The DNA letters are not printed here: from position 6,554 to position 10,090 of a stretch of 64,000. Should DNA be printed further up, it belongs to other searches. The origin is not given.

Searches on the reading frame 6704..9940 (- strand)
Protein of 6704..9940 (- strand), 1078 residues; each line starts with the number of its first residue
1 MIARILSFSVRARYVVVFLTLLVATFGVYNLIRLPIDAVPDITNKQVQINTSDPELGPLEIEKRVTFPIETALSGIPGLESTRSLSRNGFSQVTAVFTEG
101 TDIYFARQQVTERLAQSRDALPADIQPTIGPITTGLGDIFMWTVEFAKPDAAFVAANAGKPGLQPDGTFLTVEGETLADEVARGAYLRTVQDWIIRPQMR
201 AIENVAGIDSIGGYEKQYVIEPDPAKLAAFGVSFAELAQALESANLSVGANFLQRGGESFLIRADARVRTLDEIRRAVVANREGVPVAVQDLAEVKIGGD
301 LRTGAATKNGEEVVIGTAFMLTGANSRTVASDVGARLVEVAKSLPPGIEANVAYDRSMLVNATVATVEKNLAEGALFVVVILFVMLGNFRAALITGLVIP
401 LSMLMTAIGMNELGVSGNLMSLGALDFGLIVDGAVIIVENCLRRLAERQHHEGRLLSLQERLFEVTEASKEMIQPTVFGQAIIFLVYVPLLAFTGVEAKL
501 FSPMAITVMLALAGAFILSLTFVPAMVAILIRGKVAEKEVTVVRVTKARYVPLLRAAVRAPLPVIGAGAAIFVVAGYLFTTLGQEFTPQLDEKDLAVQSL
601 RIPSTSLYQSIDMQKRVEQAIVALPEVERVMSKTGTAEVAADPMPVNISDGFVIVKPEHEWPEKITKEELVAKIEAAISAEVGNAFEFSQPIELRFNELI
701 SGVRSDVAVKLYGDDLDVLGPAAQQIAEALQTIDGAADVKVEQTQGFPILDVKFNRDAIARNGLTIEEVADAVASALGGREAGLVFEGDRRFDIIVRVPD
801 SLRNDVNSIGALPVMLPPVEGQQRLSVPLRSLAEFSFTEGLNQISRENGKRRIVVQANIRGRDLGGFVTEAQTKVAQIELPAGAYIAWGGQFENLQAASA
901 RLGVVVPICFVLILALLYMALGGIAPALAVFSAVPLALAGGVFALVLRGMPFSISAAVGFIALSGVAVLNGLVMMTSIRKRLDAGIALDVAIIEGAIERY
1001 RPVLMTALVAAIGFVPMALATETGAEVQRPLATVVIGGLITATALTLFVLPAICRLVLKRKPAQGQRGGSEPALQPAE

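Call 71: search_protein_families(library=pfam, proteins=[window:6704-9940:-], max_evalue=0.0001)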
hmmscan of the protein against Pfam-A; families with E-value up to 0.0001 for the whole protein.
window:6704-9940:- (1078 aa): 1 family
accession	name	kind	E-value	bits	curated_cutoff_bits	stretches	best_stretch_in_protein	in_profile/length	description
PF00873.25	ACR_tran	-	1.8e-278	926.9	28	1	5-1056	1-1019/1021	AcrB/AcrD/AcrF family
